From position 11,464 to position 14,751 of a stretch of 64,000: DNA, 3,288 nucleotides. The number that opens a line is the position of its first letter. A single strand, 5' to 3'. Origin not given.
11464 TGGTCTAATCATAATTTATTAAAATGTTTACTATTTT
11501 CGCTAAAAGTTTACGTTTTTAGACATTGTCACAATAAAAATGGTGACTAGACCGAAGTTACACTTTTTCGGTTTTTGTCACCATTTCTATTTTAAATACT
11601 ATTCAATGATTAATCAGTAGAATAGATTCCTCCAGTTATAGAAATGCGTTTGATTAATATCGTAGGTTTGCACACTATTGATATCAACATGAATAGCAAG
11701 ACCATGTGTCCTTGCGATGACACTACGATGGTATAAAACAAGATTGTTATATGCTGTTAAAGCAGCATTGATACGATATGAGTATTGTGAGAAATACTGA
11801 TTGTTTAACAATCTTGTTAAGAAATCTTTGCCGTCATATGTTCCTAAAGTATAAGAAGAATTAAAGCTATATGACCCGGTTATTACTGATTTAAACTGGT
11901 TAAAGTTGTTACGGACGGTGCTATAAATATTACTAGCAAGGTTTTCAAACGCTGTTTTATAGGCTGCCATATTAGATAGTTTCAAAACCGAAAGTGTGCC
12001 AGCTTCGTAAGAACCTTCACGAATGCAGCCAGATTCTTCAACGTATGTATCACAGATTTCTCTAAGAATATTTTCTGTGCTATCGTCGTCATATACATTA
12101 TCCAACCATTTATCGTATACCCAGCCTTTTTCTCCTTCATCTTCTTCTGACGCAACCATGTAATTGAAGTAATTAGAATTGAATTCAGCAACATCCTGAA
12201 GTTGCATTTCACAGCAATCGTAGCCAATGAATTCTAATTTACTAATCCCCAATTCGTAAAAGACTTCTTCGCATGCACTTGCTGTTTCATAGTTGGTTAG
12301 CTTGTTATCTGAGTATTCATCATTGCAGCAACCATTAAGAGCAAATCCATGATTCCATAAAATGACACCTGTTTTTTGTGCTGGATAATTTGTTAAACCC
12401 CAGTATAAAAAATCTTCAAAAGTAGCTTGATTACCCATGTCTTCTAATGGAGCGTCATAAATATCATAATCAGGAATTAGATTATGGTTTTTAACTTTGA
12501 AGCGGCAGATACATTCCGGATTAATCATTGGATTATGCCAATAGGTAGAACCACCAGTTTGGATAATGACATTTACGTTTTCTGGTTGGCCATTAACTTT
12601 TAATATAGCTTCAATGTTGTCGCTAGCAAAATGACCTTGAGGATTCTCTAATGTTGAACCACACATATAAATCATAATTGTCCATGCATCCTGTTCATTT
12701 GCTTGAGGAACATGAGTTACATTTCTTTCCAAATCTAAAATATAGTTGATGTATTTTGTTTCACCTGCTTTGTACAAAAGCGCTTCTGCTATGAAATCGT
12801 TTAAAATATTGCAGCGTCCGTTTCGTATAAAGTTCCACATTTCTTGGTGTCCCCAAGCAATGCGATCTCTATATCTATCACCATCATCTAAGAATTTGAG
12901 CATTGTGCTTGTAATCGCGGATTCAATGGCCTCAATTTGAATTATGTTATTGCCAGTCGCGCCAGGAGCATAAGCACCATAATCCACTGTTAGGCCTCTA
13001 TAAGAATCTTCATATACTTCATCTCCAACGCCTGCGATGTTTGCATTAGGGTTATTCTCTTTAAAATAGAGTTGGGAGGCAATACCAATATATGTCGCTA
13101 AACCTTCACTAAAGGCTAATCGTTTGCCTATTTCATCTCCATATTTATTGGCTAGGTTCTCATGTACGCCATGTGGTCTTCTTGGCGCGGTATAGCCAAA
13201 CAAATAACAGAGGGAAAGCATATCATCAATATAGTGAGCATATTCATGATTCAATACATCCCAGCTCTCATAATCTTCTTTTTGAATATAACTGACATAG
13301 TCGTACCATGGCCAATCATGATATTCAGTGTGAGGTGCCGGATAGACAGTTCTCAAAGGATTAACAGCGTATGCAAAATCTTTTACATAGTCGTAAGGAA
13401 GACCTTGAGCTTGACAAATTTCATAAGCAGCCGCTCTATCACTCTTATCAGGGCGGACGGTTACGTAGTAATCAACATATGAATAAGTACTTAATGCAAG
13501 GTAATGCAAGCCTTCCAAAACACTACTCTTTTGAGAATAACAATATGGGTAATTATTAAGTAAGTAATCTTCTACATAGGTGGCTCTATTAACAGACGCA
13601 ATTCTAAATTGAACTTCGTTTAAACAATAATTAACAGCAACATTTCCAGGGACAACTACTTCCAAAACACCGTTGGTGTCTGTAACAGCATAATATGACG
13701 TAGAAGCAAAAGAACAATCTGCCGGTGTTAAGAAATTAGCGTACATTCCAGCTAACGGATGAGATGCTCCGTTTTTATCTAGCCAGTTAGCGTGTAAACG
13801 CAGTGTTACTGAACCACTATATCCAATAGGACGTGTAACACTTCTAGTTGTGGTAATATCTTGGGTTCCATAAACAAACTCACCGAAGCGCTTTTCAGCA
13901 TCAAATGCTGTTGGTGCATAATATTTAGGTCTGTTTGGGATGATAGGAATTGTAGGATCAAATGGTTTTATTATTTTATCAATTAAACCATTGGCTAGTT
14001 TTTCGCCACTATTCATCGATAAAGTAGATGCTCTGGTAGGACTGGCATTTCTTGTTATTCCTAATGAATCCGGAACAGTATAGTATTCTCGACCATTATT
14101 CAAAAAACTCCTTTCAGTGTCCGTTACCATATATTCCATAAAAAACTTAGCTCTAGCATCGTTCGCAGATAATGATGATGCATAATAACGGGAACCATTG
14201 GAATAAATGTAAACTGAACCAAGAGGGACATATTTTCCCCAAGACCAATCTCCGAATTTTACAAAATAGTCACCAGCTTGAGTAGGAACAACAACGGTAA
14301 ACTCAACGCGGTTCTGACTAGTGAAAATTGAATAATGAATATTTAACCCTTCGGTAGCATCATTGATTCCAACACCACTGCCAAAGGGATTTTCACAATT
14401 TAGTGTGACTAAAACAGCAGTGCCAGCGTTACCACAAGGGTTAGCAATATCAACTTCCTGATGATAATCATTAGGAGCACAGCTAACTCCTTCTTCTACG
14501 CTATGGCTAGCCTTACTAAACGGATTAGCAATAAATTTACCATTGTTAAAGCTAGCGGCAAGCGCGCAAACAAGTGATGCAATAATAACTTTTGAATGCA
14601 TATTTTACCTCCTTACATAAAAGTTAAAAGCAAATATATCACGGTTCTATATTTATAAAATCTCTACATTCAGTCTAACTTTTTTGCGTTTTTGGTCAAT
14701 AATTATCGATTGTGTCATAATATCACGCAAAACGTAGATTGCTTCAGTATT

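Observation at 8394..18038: Tandem triplet of secreted proteins fusing an HEXXH metallopeptidase domain to a clostripain-like (C11) cysteine peptidase domain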

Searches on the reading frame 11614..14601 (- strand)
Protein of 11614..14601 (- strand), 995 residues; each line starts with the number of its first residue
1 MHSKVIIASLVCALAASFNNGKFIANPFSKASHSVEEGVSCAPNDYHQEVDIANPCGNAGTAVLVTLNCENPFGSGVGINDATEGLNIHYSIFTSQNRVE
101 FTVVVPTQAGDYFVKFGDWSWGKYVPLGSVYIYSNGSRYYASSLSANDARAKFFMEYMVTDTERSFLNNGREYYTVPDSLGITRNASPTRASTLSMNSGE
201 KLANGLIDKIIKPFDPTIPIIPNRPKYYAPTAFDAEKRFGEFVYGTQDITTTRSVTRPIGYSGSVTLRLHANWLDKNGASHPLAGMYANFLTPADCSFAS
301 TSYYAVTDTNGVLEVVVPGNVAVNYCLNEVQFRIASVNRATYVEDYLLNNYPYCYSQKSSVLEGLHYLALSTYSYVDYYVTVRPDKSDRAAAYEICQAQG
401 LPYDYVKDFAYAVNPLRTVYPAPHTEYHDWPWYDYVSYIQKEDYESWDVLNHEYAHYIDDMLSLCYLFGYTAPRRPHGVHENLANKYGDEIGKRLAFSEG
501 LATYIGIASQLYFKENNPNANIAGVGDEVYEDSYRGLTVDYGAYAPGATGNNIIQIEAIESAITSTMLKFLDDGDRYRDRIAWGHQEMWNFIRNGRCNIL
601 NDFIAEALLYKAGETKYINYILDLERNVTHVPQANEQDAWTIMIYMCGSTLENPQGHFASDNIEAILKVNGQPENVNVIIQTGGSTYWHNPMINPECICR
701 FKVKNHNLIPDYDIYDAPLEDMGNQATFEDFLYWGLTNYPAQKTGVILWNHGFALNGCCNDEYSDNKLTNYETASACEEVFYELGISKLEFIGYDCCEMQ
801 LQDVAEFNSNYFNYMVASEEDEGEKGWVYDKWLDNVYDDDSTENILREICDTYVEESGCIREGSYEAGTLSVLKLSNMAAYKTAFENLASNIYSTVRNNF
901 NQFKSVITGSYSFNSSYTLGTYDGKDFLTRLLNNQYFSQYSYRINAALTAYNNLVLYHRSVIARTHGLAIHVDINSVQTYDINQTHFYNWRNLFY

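Call 3: search_protein_families(library=pfam, proteins=[window:11614-14601:-], max_evalue=1)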
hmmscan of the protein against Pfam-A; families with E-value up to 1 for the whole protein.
window:11614-14601:- (995 aa): 1 family
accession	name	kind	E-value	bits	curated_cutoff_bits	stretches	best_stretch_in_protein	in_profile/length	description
PF03415.19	Peptidase_C11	-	3.3e-24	86.6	25.8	1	645-958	2-306/359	Clostripain family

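Call 4: search_protein_families(library=ncbifam, proteins=[window:11614-14601:-], max_evalue=1)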
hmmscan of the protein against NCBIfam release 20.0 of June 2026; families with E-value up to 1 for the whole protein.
window:11614-14601:- (995 aa): 0 families
